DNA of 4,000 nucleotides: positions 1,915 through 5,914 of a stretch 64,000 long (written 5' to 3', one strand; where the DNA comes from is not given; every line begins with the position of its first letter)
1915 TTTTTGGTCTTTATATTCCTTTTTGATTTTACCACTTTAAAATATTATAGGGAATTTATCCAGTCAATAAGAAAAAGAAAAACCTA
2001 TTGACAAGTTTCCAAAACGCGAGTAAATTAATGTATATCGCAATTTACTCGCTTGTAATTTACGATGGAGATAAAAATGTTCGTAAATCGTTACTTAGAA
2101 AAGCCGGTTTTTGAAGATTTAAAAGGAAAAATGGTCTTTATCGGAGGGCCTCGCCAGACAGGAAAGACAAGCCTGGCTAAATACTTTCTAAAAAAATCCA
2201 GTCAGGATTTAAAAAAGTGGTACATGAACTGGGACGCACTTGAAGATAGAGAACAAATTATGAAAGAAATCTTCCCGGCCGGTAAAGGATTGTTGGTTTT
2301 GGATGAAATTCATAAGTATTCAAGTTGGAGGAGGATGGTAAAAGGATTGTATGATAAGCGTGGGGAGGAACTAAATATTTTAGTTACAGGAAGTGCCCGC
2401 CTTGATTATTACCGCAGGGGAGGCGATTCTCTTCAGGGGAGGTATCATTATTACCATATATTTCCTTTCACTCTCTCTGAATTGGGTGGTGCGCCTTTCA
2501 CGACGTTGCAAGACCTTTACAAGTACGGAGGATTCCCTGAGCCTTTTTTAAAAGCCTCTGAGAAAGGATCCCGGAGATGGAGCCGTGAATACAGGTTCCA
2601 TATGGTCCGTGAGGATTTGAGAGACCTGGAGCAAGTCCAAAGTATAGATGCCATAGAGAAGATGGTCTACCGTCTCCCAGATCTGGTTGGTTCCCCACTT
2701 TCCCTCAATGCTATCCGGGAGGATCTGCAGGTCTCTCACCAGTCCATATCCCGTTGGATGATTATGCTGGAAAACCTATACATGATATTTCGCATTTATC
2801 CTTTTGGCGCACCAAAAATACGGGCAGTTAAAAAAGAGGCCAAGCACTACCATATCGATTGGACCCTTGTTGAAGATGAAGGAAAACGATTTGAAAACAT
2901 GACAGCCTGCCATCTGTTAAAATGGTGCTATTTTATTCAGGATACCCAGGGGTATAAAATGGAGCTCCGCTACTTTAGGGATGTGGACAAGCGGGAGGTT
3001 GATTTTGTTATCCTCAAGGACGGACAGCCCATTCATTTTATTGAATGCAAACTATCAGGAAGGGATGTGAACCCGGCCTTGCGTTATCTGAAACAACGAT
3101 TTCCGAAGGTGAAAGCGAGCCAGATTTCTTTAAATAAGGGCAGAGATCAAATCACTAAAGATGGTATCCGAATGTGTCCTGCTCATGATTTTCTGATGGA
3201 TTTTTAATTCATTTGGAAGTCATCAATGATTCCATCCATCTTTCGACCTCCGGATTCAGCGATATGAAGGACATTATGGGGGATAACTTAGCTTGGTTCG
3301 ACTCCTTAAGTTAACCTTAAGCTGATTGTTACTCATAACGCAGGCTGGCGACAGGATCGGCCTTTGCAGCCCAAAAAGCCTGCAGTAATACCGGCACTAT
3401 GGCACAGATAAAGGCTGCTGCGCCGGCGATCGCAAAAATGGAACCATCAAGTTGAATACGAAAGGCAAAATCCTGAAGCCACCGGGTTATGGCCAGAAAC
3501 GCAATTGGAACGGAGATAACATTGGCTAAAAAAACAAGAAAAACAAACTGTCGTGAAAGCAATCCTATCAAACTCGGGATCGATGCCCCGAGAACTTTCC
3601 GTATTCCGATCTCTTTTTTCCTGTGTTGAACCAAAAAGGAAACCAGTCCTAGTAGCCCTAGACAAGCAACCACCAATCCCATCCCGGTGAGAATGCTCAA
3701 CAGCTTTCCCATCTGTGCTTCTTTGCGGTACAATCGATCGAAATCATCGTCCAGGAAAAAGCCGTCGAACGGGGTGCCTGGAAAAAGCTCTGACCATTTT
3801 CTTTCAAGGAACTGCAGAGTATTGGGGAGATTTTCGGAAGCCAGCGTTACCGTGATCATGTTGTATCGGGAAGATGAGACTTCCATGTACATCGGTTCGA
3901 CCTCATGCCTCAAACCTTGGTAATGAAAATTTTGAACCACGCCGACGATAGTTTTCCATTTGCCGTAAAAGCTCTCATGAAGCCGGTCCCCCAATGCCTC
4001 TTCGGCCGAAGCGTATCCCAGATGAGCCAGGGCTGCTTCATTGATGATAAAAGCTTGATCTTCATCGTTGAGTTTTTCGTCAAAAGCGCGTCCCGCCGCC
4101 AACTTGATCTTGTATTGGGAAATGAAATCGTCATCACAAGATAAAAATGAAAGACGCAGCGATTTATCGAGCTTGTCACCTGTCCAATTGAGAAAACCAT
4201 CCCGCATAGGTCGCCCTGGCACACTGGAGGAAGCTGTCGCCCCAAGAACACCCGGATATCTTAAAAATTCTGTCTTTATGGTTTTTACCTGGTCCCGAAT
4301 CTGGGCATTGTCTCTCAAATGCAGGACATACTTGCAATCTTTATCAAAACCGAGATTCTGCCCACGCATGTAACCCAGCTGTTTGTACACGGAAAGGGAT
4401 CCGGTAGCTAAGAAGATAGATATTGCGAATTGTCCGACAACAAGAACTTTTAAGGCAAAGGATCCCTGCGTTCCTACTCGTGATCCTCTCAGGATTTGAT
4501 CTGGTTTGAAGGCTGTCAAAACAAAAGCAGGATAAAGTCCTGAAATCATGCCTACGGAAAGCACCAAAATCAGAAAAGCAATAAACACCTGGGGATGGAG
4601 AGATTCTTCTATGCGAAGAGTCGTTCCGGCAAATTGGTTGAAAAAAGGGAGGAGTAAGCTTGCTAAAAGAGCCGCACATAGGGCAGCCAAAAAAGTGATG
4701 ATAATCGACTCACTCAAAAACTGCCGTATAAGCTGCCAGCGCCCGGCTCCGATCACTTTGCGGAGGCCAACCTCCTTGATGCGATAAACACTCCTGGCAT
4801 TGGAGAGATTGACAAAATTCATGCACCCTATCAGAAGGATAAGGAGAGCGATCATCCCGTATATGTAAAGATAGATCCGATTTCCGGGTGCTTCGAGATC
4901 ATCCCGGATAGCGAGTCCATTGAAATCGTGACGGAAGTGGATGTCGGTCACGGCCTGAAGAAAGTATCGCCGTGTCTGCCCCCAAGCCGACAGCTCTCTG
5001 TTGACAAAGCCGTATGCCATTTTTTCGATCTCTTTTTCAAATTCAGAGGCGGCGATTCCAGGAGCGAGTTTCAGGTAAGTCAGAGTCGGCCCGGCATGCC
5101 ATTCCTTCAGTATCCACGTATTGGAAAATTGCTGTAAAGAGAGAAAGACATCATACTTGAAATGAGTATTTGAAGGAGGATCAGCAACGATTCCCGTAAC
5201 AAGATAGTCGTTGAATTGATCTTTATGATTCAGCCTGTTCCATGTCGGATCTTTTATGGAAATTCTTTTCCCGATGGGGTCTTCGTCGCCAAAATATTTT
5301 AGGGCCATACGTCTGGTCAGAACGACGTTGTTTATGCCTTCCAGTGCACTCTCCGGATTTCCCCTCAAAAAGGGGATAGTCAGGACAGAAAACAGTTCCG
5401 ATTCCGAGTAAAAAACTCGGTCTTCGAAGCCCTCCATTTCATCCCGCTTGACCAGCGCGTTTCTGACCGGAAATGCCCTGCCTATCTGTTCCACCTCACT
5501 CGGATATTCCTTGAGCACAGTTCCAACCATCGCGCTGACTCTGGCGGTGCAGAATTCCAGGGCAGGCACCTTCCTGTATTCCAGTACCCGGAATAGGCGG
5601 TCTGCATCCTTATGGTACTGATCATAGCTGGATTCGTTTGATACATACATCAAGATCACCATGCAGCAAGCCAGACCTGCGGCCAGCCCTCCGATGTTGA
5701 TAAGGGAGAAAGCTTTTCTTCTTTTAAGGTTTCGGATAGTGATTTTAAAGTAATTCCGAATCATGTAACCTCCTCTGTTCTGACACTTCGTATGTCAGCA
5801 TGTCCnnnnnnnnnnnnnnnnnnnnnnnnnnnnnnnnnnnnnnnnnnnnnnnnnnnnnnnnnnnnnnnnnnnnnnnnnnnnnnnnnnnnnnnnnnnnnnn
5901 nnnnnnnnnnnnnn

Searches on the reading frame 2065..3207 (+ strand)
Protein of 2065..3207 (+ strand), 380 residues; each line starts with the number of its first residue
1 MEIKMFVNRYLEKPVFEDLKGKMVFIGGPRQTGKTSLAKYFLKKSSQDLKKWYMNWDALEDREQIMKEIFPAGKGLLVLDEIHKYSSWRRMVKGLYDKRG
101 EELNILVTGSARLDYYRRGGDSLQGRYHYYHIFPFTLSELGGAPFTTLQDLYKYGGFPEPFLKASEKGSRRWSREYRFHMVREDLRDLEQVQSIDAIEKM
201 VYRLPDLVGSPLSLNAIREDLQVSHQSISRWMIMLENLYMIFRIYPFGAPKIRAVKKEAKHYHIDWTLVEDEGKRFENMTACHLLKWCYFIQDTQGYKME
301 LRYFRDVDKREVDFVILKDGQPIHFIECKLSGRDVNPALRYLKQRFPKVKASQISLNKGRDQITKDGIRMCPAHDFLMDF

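Call 66: search_protein_families(library=padloc, proteins=[window:2065-3207:+], max_evalue=0.001)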
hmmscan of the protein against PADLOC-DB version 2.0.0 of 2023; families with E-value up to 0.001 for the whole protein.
window:2065-3207:+ (380 aa): 7 families
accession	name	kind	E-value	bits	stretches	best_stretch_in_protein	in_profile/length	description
PDLC04790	PDC-S01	-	1.6e-43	147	2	150-363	176-403/422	-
PDLC04789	PDC-S01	-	5.2e-37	125.8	1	5-360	1-370/375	-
PDLC04787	PDC-S01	-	1.3e-34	117.8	1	19-379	25-408/412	-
PDLC04791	PDC-S01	-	4.7e-23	79.5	1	20-352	18-373/395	-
PDLC04786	PDC-S01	-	3.1e-11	40.7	1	22-139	21-152/439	-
PDLC04792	PDC-S01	-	1e-06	25.6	0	19-50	17-48/452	-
PDLC04788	PDC-S01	-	2.5e-05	21.4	0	24-139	22-149/448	-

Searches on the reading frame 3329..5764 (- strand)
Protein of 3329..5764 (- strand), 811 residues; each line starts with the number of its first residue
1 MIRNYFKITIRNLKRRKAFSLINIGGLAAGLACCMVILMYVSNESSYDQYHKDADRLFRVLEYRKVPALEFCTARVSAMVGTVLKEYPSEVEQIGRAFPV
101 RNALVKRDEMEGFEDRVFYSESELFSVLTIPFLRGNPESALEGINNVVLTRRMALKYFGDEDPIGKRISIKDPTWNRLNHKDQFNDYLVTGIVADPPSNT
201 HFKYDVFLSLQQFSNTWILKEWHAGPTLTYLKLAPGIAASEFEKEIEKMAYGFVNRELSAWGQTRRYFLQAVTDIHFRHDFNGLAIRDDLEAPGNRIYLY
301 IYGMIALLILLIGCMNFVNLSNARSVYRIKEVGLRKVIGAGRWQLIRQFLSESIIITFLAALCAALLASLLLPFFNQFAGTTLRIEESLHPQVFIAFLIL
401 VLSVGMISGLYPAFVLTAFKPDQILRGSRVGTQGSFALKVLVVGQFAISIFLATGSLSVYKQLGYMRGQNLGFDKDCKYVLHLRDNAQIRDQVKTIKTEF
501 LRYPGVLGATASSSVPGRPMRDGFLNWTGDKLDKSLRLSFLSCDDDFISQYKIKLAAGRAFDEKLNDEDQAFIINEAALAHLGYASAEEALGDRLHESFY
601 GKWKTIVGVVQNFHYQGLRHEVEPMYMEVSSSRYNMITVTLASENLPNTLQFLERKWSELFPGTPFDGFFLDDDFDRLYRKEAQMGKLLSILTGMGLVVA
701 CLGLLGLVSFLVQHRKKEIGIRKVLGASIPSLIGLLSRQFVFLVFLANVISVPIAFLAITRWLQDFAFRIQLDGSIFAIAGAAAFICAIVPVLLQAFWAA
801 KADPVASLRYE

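Call 5: search_protein_families(library=pfam, proteins=[window:3329-5764:-], max_evalue=0.01)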
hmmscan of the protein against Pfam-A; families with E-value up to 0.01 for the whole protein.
window:3329-5764:- (811 aa): 2 families
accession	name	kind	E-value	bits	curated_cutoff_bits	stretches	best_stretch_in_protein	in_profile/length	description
PF12704.14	MacB_PCD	-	4.5e-25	89.6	27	1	20-248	1-206/207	MacB-like periplasmic core domain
PF02687.27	FtsX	-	3e-21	76.1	25.5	2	304-417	2-116/120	FtsX-like permease C-terminal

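Call 6: search_protein_families(library=ncbifam, proteins=[window:3329-5764:-], max_evalue=0.01)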
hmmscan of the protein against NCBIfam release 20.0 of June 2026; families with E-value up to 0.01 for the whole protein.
window:3329-5764:- (811 aa): 3 families
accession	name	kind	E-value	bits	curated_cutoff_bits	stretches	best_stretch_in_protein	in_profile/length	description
TIGR03434.1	ADOP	subfamily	2.1e-88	297.4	622.3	2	186-811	173-803/803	ADOP family duplicated permease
NF038008.1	ABC_perm_DarB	equivalog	1.1e-34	119.5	700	2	270-797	249-772/777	darobactin export ABC transporter permease subunit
NF007826.0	PRK10535.1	equivalog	5.8e-08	31.5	966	1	297-419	523-639/648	macrolide ABC transporter ATP-binding protein/permease MacB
